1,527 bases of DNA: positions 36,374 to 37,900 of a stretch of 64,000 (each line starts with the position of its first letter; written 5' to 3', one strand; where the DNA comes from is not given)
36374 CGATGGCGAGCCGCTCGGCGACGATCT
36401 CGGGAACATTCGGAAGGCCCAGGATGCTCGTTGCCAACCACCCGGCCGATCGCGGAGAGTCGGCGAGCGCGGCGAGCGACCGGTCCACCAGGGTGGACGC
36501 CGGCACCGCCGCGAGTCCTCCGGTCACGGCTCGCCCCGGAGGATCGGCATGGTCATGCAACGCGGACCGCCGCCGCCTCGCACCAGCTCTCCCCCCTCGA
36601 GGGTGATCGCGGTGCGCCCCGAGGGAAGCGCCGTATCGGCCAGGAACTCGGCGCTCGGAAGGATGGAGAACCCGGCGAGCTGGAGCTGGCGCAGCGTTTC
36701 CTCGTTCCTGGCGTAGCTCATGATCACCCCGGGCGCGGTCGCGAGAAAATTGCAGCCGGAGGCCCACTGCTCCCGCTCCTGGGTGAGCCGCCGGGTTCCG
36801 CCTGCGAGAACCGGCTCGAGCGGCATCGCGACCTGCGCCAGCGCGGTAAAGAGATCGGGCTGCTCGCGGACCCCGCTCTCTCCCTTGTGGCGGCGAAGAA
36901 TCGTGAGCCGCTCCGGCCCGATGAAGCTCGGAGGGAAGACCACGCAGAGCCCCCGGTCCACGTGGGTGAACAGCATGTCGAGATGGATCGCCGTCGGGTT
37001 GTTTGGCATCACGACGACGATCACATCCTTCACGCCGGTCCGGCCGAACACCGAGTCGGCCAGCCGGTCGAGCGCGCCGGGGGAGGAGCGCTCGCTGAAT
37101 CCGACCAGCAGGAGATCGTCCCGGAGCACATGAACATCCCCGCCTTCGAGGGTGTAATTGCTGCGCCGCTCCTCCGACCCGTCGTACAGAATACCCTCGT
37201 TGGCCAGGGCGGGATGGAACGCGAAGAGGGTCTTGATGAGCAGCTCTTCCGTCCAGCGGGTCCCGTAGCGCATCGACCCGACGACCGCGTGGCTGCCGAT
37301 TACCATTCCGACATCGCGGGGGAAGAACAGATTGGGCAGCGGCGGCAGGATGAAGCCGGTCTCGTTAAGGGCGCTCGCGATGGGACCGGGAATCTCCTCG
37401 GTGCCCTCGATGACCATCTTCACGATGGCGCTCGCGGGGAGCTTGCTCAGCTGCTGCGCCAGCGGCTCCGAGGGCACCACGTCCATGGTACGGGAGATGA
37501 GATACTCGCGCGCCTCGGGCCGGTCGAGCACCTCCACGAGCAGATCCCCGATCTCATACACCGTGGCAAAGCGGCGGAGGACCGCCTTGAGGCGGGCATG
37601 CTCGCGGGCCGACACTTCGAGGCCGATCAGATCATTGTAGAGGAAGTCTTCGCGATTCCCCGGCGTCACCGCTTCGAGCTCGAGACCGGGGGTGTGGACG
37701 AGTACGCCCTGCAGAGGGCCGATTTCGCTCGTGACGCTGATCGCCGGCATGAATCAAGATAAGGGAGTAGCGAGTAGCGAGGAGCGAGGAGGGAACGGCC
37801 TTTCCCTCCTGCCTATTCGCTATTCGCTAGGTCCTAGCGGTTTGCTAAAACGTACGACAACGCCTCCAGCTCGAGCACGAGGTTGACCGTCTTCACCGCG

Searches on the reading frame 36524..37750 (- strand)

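Call 62: search_protein_families(library=pfam, proteins=[window:36524-37750:-], max_evalue=0.001)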
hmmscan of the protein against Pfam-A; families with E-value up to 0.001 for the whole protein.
window:36524-37750:- (408 aa): 2 families
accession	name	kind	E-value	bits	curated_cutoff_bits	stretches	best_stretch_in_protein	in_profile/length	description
PF02274.22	ADI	-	4.1e-62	210.8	22.8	1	36-405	3-377/377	Arginine deiminase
PF19420.4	DDAH_eukar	-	0.00047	19.9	23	0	138-268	57-189/291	N,N dimethylarginine dimethylhydrolase, eukaryotic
